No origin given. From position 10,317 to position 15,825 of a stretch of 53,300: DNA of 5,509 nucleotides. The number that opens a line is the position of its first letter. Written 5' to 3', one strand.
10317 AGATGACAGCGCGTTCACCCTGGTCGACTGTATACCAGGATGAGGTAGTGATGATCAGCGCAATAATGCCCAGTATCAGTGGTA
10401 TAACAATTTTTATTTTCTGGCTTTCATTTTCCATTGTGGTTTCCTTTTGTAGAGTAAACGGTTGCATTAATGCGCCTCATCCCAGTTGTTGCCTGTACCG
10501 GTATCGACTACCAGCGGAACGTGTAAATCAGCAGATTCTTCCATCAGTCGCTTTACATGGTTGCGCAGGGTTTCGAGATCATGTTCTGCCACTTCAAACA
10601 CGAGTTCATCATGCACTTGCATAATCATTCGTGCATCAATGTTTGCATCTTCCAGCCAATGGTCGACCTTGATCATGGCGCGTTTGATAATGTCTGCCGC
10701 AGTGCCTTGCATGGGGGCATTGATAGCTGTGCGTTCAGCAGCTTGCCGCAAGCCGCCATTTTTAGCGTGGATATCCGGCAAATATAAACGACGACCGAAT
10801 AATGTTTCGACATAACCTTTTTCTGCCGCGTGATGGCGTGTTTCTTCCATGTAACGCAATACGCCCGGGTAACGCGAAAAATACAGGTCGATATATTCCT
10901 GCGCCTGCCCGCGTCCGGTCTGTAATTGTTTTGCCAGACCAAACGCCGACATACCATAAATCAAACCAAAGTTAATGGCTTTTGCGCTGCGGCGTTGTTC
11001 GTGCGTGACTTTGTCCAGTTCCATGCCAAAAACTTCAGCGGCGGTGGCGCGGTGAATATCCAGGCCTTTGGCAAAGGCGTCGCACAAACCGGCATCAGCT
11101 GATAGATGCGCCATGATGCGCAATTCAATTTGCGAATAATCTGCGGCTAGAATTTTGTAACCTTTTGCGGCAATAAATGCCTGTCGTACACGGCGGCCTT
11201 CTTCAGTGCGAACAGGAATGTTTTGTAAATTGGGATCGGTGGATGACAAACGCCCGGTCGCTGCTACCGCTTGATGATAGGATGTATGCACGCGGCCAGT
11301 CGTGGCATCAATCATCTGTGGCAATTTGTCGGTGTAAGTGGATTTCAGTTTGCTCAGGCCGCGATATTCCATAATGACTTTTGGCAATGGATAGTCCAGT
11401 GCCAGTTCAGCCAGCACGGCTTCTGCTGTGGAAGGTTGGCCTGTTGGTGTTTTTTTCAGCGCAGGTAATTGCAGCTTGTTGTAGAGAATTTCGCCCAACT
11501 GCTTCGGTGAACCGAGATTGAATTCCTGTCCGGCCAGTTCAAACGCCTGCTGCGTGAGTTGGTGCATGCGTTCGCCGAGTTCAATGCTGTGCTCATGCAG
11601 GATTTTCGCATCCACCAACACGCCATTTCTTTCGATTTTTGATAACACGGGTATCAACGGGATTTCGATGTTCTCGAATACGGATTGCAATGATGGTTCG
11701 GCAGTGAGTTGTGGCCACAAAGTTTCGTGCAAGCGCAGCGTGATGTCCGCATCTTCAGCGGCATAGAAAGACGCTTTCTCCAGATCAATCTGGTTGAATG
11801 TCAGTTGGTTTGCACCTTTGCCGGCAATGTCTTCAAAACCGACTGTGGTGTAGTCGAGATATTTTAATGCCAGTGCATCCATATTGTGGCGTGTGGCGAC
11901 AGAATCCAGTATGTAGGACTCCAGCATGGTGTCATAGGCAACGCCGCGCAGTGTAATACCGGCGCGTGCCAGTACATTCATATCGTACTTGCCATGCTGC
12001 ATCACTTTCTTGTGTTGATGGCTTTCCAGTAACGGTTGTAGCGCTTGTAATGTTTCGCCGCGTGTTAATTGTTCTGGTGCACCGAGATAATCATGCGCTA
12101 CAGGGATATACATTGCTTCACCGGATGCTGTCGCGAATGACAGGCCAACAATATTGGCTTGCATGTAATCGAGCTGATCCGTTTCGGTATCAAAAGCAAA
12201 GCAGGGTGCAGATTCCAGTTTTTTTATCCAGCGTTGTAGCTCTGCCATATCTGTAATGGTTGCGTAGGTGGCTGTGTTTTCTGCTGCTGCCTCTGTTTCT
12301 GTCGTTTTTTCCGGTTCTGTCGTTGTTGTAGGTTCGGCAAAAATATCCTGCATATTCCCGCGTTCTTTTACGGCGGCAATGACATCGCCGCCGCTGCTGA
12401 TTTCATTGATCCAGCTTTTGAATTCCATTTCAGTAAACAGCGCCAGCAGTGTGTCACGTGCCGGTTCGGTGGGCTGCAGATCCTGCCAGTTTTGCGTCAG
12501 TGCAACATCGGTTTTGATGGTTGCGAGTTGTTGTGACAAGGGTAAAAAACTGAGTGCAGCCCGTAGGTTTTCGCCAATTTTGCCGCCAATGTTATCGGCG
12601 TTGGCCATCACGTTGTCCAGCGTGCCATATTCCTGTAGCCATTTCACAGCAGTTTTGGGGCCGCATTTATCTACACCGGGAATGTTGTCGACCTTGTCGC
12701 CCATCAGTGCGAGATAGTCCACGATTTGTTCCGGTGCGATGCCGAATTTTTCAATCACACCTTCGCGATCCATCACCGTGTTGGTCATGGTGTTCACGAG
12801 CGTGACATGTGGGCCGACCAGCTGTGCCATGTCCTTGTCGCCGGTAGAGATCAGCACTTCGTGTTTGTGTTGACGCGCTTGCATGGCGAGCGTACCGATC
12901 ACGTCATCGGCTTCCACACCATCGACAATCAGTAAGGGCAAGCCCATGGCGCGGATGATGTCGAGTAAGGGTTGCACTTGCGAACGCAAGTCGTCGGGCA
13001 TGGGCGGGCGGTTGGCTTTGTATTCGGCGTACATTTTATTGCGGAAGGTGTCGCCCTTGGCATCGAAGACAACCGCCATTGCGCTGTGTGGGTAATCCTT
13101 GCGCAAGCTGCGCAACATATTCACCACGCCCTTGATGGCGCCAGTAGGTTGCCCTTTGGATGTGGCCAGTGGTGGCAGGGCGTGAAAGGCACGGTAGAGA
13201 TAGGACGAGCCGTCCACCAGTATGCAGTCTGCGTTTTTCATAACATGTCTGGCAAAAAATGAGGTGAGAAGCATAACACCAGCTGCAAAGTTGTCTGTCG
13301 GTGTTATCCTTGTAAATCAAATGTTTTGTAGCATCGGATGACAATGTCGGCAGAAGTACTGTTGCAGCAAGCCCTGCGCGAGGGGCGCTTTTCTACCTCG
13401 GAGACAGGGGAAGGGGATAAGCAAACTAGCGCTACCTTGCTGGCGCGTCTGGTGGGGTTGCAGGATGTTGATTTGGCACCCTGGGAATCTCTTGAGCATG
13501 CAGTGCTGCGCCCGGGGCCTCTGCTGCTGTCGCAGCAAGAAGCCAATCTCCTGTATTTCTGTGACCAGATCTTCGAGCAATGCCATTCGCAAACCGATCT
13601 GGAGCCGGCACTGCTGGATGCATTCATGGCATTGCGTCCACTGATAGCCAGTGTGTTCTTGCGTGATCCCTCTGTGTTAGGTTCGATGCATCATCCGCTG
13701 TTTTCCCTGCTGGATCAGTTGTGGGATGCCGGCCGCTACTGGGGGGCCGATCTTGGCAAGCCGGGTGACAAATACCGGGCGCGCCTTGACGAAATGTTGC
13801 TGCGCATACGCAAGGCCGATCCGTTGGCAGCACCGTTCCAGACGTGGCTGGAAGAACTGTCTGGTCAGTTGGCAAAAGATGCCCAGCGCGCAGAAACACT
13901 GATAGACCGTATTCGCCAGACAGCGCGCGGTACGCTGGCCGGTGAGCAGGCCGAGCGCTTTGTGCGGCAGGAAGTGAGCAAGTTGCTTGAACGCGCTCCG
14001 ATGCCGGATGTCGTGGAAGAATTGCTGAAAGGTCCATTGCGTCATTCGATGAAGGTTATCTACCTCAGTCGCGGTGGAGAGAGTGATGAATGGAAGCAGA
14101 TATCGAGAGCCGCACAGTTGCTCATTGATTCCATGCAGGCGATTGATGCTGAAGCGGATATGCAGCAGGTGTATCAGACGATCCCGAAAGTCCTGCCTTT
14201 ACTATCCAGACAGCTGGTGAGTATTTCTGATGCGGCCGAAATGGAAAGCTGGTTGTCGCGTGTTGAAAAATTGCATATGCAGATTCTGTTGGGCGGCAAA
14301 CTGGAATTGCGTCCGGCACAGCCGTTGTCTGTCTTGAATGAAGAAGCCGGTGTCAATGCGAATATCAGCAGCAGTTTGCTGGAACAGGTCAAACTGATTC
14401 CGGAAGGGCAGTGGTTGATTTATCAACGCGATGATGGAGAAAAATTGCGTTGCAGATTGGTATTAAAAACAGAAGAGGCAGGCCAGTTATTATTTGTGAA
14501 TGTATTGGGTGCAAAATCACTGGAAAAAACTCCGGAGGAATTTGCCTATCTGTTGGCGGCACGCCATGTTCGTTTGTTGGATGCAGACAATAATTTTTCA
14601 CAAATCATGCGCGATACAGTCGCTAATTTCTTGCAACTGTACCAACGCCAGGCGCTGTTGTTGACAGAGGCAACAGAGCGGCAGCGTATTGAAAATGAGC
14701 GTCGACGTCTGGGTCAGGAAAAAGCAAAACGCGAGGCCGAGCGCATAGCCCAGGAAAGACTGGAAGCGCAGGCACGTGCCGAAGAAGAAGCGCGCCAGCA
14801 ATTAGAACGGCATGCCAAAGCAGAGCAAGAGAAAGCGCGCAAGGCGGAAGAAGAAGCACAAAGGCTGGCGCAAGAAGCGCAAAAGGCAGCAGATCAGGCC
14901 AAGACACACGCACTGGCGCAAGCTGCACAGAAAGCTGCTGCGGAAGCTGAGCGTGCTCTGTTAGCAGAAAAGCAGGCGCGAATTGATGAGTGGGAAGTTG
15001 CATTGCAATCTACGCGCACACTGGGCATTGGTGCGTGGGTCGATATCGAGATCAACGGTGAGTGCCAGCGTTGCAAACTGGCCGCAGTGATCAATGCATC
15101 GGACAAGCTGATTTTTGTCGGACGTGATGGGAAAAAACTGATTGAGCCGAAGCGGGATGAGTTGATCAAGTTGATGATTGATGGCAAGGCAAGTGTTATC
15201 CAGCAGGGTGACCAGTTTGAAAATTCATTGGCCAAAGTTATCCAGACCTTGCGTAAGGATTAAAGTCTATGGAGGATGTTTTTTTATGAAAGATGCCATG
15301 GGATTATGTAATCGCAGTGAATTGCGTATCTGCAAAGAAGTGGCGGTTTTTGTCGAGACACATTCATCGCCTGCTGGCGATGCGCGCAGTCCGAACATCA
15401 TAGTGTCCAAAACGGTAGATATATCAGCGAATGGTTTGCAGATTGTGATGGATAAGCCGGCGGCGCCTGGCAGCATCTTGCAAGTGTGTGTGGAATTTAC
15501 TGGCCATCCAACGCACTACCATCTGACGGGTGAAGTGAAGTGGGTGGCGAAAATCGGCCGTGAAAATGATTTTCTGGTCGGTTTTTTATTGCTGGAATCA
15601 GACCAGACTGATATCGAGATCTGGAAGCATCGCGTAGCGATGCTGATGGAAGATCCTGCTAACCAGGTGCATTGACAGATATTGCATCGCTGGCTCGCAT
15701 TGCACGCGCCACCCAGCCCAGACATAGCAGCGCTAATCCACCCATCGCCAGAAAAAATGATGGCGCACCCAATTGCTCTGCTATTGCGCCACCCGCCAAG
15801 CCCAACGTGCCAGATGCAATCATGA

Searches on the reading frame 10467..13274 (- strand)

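Call 17: search_protein_families(library=pfam, proteins=[window:10467-13274:-], max_evalue=0.000001)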
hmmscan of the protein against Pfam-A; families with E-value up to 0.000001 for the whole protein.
window:10467-13274:- (935 aa): 5 families
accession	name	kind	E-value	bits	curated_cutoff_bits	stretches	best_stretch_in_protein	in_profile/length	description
PF00476.26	DNA_pol_A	-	5.2e-167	556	34.3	1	558-933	3-381/381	DNA polymerase family A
PF02739.22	5_3_exonuc_N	-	1e-57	194.8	34.3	1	17-178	2-164/164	5'-3' exonuclease, N-terminal resolvase-like domain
PF01612.26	DNA_pol_A_exo1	-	1.2e-34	120.1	23.6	1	337-523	1-172/173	3'-5' exonuclease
PF01367.25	5_3_exonuc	-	1.5e-32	112.4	40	1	180-273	2-96/97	5'-3' exonuclease, C-terminal SAM fold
PF22619.2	DNA_polI_exo1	-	1.6e-11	44.6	27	1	364-490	4-118/140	DNA polymerase I, ribonuclease H-like domain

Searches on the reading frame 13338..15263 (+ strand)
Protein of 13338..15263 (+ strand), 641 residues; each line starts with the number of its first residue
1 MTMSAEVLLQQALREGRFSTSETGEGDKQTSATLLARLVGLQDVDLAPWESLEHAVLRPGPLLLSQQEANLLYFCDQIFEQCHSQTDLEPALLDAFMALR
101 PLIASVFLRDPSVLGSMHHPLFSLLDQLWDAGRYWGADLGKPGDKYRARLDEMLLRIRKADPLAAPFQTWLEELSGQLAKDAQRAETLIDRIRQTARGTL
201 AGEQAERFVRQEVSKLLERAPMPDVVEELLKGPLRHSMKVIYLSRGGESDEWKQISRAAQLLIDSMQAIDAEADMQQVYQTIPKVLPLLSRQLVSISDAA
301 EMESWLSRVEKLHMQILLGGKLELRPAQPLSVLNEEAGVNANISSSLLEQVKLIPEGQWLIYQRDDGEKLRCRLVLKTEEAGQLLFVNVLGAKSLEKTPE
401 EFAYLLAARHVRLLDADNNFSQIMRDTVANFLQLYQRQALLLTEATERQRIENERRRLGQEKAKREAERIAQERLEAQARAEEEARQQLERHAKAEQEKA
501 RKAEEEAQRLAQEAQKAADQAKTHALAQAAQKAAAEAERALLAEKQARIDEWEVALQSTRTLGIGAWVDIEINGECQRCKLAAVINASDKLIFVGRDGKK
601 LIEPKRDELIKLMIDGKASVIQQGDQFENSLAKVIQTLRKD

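Call 17: search_protein_families(library=pfam, proteins=[window:13338-15263:+], max_evalue=0.000001)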
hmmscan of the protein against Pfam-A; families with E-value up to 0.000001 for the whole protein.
window:13338-15263:+ (641 aa): 1 family
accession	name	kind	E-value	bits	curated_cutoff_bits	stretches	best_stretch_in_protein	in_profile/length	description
PF07793.16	DUF1631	-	1.7e-60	205.8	33.7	2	67-429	352-739/741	Protein of unknown function (DUF1631)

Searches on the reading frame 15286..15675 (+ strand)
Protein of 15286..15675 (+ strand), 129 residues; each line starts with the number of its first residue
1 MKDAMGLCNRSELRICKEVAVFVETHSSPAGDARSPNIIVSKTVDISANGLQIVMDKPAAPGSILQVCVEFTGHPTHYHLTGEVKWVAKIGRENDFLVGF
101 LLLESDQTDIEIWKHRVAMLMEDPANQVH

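Call 73: search_protein_families(library=pfam, proteins=[window:15286-15675:+], max_evalue=0.0001)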
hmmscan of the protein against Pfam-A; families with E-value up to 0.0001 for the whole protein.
window:15286-15675:+ (129 aa): 1 family
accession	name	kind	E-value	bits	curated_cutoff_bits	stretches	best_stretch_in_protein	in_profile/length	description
PF07238.19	PilZ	-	2.7e-07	31.3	22.5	1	38-108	22-91/102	PilZ domain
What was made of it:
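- Checked: Two other apparent gaps hold a PilZ gene (15286-15675) and an orn-like gene (about 21400-21938) (call 73).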
